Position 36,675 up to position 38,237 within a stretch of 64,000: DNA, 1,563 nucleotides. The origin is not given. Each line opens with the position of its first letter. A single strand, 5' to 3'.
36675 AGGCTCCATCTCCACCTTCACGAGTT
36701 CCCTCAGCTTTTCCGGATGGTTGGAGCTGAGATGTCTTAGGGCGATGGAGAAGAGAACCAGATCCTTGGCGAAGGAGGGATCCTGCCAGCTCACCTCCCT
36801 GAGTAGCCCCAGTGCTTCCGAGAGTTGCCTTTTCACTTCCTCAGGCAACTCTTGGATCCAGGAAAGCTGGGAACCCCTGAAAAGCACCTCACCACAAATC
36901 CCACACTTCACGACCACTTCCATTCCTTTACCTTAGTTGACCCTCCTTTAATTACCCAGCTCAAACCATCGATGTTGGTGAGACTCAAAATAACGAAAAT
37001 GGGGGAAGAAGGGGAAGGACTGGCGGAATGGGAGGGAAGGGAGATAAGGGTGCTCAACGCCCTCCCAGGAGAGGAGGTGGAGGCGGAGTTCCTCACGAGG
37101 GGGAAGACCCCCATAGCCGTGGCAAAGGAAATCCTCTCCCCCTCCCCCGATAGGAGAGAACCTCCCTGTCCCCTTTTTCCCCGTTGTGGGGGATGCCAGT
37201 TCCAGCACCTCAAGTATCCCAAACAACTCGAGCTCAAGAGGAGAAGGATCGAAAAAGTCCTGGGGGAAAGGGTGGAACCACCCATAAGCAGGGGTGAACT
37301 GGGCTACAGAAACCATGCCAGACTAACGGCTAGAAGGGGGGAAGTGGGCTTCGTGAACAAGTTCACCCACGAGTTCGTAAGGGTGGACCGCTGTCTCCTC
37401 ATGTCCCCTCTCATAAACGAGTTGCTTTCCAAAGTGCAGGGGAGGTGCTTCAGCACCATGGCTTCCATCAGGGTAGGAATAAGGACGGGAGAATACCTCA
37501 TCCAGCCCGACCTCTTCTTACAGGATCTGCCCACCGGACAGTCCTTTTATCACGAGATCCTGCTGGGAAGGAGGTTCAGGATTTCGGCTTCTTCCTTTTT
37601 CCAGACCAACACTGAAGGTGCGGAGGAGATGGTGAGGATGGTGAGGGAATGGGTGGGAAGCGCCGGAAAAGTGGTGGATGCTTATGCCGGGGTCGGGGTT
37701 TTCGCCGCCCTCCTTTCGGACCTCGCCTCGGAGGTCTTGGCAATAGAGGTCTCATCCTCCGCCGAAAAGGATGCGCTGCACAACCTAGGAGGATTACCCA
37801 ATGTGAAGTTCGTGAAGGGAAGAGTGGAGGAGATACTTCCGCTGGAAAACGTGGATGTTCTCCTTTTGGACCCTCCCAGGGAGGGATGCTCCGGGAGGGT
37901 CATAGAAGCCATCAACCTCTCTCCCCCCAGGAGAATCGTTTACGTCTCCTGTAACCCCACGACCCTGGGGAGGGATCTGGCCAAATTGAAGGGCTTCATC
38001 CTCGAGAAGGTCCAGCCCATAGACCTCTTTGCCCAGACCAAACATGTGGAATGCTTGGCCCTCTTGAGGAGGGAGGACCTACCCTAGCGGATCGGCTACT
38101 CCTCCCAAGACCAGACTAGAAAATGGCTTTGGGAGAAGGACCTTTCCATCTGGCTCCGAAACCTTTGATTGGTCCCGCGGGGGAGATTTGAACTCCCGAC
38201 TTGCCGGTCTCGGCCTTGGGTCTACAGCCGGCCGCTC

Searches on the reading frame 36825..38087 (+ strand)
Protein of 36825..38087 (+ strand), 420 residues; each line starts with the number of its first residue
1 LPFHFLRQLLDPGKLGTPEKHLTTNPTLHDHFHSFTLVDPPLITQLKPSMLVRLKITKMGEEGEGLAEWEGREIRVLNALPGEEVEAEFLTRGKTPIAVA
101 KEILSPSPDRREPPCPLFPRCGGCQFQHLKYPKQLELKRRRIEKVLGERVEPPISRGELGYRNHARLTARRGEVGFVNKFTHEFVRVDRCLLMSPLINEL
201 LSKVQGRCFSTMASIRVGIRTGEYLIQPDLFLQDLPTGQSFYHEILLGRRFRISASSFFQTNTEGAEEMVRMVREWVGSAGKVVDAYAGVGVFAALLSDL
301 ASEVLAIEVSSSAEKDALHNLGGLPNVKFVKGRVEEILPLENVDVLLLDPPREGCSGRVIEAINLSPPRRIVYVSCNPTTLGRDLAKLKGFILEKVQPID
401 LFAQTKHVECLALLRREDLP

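Call 28: search_protein_families(library=pfam, proteins=[window:36825-38087:+], max_evalue=0.001)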
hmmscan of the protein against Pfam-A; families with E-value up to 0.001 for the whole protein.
window:36825-38087:+ (420 aa): 1 family
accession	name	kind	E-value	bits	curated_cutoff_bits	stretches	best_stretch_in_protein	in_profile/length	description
PF05958.17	tRNA_U5-meth_tr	-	1.2e-16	61.1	23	1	251-416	172-356/357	tRNA (Uracil-5-)-methyltransferase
